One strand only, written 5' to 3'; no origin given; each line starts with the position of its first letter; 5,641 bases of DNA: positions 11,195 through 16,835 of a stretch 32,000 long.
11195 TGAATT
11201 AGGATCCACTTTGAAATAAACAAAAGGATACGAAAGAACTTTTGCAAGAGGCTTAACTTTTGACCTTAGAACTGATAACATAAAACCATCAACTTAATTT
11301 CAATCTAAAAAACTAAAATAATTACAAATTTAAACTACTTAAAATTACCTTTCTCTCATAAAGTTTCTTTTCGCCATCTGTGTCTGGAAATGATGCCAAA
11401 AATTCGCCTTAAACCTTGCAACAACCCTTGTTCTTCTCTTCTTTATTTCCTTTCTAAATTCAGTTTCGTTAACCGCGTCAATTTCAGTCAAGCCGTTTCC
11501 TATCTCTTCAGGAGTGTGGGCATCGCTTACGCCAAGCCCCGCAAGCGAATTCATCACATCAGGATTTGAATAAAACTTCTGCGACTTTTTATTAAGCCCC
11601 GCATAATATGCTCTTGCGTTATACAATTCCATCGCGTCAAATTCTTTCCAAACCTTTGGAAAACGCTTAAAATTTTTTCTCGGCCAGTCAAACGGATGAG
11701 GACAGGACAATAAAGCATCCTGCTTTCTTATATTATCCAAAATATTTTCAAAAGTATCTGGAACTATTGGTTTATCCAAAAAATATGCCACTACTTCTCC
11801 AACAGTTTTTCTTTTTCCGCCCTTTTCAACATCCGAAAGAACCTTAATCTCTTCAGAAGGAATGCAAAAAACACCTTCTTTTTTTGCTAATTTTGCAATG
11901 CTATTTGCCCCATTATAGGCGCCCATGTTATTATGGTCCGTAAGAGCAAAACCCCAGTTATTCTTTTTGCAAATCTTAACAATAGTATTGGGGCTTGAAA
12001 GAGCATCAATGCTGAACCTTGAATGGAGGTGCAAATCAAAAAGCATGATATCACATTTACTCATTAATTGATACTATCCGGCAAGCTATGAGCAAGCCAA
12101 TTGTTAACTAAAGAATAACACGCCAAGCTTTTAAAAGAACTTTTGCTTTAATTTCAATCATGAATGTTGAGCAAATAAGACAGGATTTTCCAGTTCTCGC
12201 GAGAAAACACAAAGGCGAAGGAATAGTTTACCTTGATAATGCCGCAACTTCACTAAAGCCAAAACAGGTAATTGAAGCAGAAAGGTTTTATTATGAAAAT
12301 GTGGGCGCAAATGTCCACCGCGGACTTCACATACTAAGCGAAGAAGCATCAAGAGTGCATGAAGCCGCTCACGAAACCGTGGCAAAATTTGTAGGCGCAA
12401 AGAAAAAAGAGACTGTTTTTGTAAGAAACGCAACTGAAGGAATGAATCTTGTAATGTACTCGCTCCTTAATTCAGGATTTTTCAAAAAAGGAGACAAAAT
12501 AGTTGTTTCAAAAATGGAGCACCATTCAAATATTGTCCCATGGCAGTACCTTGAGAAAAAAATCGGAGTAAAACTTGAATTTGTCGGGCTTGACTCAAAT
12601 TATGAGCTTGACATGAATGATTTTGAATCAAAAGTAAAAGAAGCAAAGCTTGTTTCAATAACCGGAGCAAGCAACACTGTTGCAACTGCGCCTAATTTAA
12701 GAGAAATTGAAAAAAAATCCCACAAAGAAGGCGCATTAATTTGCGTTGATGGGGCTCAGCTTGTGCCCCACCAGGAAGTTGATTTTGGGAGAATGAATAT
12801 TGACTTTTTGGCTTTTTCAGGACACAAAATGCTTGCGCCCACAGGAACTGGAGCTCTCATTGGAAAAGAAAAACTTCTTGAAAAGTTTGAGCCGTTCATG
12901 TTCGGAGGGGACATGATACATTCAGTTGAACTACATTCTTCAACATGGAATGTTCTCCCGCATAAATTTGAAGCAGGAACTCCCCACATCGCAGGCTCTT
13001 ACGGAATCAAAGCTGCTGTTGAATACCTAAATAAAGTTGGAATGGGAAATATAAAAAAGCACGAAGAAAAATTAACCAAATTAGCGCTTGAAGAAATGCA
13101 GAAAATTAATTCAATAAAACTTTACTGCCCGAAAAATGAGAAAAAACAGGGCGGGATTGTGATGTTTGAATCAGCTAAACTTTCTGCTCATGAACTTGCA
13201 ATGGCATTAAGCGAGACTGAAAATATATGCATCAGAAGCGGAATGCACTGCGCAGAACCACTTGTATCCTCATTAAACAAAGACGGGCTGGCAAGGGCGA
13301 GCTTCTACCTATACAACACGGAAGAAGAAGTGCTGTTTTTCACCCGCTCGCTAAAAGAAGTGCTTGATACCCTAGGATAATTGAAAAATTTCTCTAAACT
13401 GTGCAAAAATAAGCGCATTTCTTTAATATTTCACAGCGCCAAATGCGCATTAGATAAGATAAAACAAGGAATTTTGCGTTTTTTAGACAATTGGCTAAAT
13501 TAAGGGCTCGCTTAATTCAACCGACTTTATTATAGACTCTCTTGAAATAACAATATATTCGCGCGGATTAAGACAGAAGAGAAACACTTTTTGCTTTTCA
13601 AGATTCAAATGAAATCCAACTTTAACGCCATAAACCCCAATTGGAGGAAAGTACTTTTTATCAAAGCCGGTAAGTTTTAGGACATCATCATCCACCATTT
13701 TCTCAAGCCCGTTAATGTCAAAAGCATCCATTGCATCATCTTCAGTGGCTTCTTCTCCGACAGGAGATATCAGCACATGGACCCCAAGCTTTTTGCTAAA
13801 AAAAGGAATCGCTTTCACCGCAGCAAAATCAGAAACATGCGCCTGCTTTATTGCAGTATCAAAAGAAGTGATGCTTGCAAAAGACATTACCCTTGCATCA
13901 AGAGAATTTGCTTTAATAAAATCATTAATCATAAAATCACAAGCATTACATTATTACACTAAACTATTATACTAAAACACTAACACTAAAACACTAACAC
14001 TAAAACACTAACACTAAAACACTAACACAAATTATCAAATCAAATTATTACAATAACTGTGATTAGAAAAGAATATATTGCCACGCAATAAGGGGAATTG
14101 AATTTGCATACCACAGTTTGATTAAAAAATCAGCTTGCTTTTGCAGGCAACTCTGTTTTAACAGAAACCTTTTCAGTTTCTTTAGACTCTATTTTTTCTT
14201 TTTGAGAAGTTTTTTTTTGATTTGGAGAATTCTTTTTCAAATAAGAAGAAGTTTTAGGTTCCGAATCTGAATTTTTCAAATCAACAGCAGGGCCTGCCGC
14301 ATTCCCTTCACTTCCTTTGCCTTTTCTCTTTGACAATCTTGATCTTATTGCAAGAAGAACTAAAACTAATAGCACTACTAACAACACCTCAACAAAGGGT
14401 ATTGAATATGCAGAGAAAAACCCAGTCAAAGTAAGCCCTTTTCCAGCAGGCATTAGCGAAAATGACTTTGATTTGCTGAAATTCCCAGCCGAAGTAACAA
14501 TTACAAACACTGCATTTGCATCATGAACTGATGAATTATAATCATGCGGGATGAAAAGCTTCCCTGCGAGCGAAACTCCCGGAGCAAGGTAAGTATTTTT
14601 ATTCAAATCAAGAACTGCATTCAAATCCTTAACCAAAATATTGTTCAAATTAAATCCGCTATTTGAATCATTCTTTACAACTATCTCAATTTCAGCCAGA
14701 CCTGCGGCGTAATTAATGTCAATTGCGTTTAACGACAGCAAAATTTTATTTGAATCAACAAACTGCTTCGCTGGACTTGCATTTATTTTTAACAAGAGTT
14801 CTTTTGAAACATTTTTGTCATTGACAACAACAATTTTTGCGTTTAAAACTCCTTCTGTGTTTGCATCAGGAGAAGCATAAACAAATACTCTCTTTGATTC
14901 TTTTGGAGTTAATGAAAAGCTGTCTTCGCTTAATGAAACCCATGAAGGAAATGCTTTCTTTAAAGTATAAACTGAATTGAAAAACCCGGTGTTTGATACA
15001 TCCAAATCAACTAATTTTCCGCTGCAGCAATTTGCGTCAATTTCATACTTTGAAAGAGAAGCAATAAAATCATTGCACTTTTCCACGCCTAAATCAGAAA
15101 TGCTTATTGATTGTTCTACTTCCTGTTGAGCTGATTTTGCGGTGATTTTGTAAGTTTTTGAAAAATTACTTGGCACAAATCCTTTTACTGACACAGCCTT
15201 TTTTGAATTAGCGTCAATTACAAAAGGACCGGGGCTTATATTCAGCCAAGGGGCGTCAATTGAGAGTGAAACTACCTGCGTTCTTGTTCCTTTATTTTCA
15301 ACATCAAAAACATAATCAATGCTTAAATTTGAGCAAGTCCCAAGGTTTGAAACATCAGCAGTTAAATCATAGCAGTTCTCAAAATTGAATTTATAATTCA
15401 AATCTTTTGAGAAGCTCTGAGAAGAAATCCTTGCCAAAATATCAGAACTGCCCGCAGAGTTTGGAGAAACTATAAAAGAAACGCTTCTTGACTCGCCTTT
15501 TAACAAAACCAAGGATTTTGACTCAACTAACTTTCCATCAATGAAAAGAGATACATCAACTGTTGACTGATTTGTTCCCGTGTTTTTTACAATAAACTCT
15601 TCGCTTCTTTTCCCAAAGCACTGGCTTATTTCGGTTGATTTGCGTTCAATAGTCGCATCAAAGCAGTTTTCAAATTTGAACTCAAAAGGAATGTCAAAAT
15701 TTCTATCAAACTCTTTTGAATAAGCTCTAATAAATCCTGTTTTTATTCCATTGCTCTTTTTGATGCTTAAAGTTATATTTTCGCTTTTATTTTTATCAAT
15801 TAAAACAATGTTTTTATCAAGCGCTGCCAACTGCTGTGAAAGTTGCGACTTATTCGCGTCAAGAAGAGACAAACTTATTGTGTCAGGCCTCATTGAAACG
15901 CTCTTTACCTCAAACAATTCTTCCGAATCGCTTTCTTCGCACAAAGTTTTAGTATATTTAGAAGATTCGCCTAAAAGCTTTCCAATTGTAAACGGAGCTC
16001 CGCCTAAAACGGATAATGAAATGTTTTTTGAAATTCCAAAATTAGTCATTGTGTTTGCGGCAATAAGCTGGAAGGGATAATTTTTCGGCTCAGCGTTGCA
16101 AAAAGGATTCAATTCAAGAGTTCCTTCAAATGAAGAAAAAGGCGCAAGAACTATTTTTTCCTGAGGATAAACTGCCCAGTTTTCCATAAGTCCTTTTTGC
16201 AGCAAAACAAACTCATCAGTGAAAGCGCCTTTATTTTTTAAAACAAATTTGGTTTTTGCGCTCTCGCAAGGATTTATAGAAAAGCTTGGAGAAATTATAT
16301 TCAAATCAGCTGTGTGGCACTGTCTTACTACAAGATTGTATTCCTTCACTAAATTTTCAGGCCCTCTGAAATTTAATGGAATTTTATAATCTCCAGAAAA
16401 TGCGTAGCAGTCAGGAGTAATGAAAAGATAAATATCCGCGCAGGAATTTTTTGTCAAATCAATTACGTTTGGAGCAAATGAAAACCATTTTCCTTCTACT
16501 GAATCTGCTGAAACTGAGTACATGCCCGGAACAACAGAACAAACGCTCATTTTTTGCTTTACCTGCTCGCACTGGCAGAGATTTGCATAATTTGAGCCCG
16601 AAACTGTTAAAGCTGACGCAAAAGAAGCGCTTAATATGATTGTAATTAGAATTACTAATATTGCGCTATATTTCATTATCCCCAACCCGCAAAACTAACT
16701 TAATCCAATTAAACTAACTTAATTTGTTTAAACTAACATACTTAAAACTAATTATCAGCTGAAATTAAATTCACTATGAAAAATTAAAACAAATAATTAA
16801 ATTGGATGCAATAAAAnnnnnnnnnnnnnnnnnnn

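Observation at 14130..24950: Six-gene same-strand cluster encoding only secreted or membrane-anchored proteins: candidate uncharacterised cell-surface or host-contact apparatus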

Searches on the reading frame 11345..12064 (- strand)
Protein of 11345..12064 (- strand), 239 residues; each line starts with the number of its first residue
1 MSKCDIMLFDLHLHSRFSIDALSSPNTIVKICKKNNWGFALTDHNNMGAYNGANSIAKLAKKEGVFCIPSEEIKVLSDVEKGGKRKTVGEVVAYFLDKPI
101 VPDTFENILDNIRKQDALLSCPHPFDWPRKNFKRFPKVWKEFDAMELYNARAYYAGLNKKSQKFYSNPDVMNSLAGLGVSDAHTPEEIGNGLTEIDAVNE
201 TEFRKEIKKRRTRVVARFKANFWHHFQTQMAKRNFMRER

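Call 5: search_protein_families(library=pfam, proteins=[window:11345-12064:-], max_evalue=0.01)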
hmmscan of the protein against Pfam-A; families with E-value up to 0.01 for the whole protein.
window:11345-12064:- (239 aa): 2 families
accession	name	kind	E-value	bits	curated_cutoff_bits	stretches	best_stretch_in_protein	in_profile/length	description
PF13263.12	PHP_C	-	1.1e-10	41.3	21.3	1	173-212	15-56/56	PHP-associated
PF02811.25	PHP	-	2.9e-08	34.7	26.4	1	10-76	1-58/164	PHP domain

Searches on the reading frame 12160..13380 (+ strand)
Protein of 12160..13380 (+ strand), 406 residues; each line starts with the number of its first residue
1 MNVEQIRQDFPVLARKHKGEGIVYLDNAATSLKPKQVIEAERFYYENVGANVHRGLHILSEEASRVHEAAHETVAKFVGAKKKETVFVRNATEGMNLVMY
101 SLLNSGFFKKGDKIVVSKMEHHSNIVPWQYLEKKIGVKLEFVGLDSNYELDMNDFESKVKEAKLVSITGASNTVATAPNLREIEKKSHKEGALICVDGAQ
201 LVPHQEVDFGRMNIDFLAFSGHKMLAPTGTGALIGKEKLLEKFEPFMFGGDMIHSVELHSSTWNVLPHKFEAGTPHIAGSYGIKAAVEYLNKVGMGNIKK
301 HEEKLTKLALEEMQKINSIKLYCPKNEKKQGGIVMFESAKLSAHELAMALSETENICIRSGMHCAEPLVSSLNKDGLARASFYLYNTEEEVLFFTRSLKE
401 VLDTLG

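Call 5: search_protein_families(library=pfam, proteins=[window:12160-13380:+], max_evalue=0.01)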
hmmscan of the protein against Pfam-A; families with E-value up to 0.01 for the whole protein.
window:12160-13380:+ (406 aa): 4 families
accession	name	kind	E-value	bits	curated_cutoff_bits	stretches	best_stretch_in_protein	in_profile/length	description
PF00266.25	Aminotran_5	-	1.2e-128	429.6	21.5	1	23-391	1-368/371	Aminotransferase class-V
PF00155.27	Aminotran_1_2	-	3.2e-07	30.3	19.7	1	64-199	41-187/361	Aminotransferase class I and II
PF01053.26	Cys_Met_Meta_PP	-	0.00013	21.1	27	1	94-203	76-179/381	Cys/Met metabolism PLP-dependent enzyme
PF01212.27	Beta_elim_lyase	-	0.00027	20.8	27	1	67-242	34-218/288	Beta-eliminating lyase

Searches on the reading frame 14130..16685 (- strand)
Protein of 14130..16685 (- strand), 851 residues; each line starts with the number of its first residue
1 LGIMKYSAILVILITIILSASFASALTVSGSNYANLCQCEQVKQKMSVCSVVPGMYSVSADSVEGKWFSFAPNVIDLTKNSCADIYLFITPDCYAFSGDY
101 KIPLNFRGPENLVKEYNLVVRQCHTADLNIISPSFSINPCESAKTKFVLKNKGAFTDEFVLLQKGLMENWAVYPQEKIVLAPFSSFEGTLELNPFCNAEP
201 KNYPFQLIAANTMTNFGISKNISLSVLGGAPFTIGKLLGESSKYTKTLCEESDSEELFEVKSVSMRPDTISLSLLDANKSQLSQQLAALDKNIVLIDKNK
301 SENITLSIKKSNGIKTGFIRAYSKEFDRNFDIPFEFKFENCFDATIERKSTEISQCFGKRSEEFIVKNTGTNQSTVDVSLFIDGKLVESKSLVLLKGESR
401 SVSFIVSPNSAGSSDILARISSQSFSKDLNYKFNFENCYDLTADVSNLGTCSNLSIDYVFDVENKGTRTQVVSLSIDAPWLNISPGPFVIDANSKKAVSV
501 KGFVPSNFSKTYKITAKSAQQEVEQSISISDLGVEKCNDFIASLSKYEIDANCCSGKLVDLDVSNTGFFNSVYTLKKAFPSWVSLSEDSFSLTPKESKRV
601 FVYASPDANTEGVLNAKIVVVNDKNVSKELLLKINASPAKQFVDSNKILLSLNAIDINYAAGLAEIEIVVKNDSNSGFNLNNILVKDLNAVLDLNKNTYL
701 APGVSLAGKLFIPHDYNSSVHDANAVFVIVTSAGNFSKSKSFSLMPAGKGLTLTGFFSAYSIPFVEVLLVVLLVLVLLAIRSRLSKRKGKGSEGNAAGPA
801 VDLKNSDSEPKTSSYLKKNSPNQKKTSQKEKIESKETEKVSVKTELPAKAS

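Call 4: search_protein_families(library=pfam, proteins=[window:14130-16685:-], max_evalue=1)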
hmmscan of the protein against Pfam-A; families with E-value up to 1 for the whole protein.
window:14130-16685:- (851 aa): 4 families
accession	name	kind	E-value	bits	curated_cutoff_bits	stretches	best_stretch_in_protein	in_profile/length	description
PF07705.17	CARDB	-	6.3e-05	23.6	22.7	1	365-425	26-88/101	CARDB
PF22544.2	HYDIN_VesB_CFA65-like_Ig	-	0.0012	19.5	25.5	1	349-413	8-77/100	HYDIN/CFA65/VesB-like, Ig-like domain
PF22076.2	Cep192_D6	-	0.011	16.3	35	1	460-529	26-87/101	Cep192 domain 6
PF19912.4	DUF6385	-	0.077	13.5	26.8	0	457-529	7-76/82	Domain of unknown function (DUF6385)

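Call 27: search_protein_families(library=ncbifam, proteins=[window:14130-16685:-], max_evalue=0.1)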
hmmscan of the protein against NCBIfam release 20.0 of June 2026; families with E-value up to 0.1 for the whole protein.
window:14130-16685:- (851 aa): 1 family
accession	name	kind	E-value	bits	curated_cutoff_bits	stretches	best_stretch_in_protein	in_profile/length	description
NF002173.0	PRK01021.1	equivalog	0.048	12.2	1033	1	467-553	402-489/610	lipid-A-disaccharide synthase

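Call 28: search_protein_families(library=phrogs, proteins=[window:14130-16685:-], max_evalue=0.01)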
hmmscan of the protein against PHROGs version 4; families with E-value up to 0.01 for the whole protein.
window:14130-16685:- (851 aa): 0 families

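Call 49: find_homologous_proteins(query=window:14130-16685:-, max_evalue=0.001)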
Query window:14130-16685:- (851 aa): 13 proteins with E <= 0.001 among 8000 candidates.
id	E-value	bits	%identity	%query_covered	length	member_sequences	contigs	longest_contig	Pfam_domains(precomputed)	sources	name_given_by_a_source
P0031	0.0e+0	1844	100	100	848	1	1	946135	-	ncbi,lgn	-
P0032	0.0e+0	1141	66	90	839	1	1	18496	-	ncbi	-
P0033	7.3e-186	638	40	90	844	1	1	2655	PF11614.15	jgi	jgi:hypothetical protein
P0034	1.0e-164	568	37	97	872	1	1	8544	-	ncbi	ncbi:MAG: hypothetical protein WCI04_03215, partial [archaeon]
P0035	9.2e-164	565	38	89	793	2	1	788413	PF10633.16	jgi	jgi:uncharacterized membrane protein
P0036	2.5e-149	517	35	92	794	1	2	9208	PF10633.16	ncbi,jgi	-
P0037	2.7e-136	474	35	88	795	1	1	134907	-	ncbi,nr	ncbi:Uncharacterised protein [uncultured archaeon]|nr:Uncharacterised protein [uncultured archaeon]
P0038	7.3e-118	413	31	87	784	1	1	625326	PF24053.2,PF22067.3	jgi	jgi:hypothetical protein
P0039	1.7e-115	405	31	87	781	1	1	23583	PF22073.3,PF11614.15,PF22076.3,PF26187.1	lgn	-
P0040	1.8e-97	345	29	88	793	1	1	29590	PF11614.15,PF06280.19,PF22067.3,PF10633.16,PF22544.3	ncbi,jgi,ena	-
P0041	3.0e-14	70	23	48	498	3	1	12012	PF22073.3,PF21577.4,PF22067.3,PF22544.3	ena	-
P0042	1.1e-10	58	21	43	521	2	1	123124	PF11614.15,PF22067.3,PF22544.3,PF02009.22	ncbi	-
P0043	3.5e-7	47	23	38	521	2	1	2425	-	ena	-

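Call 50: find_encoding_contigs(protein=P0038, flank=10000, max_places=1)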
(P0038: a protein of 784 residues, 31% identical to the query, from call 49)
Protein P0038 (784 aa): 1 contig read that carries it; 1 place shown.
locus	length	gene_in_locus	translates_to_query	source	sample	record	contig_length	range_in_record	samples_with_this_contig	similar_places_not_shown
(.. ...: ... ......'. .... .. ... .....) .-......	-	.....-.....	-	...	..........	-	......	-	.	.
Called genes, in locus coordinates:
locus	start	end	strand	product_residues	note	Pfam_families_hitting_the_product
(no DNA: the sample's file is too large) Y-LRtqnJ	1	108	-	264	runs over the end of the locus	-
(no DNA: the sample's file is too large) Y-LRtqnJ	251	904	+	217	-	-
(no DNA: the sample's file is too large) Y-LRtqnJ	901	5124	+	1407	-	-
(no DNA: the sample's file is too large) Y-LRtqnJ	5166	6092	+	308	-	-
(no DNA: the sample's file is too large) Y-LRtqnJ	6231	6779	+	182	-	-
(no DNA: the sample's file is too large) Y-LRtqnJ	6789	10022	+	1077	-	PF11614:FixG_C (faint)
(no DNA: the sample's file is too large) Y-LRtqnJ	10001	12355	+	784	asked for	PF24053:DUF7356 (faint), PF22067:Cep192_D3 (faint)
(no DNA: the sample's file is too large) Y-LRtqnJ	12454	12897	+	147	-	PF04073:tRNA_edit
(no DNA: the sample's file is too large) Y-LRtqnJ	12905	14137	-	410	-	PF00266:Aminotran_5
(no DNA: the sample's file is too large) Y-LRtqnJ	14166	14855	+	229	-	PF02811:PHP, PF13263:PHP_C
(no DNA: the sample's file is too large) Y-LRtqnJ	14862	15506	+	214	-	PF01066:CDP-OH_P_transf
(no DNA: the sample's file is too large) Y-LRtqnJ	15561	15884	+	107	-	PF01588:tRNA_bind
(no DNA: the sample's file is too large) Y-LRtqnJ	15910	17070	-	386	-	PF01963:TraB_PrgY_gumN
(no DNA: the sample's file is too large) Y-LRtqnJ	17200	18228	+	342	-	PF19443:DAHL (weak), PF05377:FlaC_arch (weak)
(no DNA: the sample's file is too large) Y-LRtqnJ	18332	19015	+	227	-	-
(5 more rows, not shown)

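Call 51: find_encoding_contigs(protein=P0035, flank=10000, max_places=1)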
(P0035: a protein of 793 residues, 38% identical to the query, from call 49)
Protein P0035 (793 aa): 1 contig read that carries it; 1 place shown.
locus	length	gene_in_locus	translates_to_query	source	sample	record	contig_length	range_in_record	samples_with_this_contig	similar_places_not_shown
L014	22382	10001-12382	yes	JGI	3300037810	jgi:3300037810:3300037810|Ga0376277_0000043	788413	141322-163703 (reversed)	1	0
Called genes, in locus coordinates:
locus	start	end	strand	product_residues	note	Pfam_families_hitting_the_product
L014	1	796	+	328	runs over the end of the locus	PF04021:Class_IIIsignal (faint), PF13385:Laminin_G_3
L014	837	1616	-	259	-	-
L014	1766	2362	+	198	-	-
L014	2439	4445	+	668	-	-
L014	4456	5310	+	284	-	-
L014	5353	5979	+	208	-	-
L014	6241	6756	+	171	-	-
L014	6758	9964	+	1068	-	PF11614:FixG_C (faint)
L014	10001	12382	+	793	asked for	PF10633:NPCBM_assoc (faint)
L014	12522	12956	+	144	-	PF04073:tRNA_edit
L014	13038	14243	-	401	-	PF00155:Aminotran_1_2 (weak), PF00266:Aminotran_5, PF01212:Beta_elim_lyase (weak)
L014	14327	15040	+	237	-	PF02811:PHP, PF13263:PHP_C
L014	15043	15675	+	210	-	PF01066:CDP-OH_P_transf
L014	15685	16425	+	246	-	-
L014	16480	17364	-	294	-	PF24694:LNS2_PITM1-3 (weak)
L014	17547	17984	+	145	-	PF01588:tRNA_bind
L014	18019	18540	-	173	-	-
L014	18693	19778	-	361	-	PF04055:Radical_SAM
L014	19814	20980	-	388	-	PF01963:TraB_PrgY_gumN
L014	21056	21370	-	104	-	-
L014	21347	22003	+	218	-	-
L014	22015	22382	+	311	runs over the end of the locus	PF00701:DHDPS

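Call 52: find_encoding_contigs(protein=P0040, flank=10000, max_places=1)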
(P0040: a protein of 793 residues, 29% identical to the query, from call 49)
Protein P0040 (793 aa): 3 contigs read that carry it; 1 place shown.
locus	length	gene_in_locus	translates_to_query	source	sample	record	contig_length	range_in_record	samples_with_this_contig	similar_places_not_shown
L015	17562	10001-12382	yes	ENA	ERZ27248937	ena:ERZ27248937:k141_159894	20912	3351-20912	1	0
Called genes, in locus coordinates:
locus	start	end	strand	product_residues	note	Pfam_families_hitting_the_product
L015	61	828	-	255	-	-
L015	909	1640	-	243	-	-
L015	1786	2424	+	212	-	-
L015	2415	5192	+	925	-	-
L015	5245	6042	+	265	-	-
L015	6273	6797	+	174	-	-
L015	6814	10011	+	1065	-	-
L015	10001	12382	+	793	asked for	PF06280:fn3_5 (faint), PF10633:NPCBM_assoc (faint), PF22067:Cep192_D3 (faint), PF22544:HYDIN_VesB_CFA65-like_Ig (faint), PF11614:FixG_C (faint)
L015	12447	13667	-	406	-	PF00155:Aminotran_1_2 (weak), PF00266:Aminotran_5, PF01053:Cys_Met_Meta_PP (weak), PF01041:DegT_DnrJ_EryC1 (weak), PF01212:Beta_elim_lyase (faint)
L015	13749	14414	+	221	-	PF02811:PHP, PF13263:PHP_C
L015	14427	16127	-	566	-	PF00534:Glycos_transf_1, PF13692:Glyco_trans_1_4, PF20706:GT4-conflict (weak), PF00300:His_Phos_1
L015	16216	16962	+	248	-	PF01902:Diphthami_syn_2_N, PF28410:Diphthami_syn_2_C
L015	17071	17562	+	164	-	?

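Call 74: search_protein_families(library=pfam, alignment_id=A5, max_evalue=0.01)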
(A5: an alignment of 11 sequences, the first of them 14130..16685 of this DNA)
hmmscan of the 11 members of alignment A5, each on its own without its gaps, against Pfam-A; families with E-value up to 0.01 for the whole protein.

A. member 1, window:14130-16685:- (851 aa): 2 families
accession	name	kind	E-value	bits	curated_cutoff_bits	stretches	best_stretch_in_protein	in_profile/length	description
PF07705.17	CARDB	-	6.3e-05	23.6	22.7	1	365-425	26-88/101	CARDB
PF22544.2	HYDIN_VesB_CFA65-like_Ig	-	0.0012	19.5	25.5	0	349-413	8-77/100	HYDIN/CFA65/VesB-like, Ig-like domain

B. families by the number of members that match (of 11 scanned): 9 families
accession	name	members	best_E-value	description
PF10633.15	NPCBM_assoc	5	7.9e-10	NPCBM-associated, NEW3 domain of alpha-galactosidase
PF11614.14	FixG_C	3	3.9e-11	IG-like fold at C-terminal of FixG, putative oxidoreductase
PF06280.18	fn3_5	2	4.1e-09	Fn3-like domain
PF22067.2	Cep192_D3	2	3.2e-06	Cep192 domain 3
PF07705.17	CARDB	2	6.3e-05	CARDB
PF22544.2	HYDIN_VesB_CFA65-like_Ig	2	0.0012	HYDIN/CFA65/VesB-like, Ig-like domain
PF17766.7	fn3_6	2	0.0022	Fibronectin type-III domain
PF22076.2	Cep192_D6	1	0.0021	Cep192 domain 6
PF07584.16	BatA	1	0.0033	Aerotolerance regulator N-terminal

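Call 91: search_protein_families(library=pfam, proteins=[L014:1766-2362:+, L015:1786-2424:+, L014:4456-5310:+, L015:5245-6042:+], max_evalue=0.1)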
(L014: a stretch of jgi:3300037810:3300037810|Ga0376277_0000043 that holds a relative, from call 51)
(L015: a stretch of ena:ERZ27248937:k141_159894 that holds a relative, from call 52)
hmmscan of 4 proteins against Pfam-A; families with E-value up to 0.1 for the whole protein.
L014:1766-2362:+ (198 aa): 0 families

L015:1786-2424:+ (212 aa): 0 families

L014:4456-5310:+ (284 aa): 0 families

L015:5245-6042:+ (265 aa): 0 families

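Call 93: search_protein_families(library=pfam, proteins=[L014:2340-4445:+, L015:2415-5192:+], max_evalue=0.01)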
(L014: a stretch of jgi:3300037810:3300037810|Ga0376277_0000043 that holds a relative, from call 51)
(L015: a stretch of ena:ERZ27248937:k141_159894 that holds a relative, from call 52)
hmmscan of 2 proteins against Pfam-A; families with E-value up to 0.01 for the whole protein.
L014:2340-4445:+ (701 aa): 0 families

L015:2415-5192:+ (925 aa): 0 families
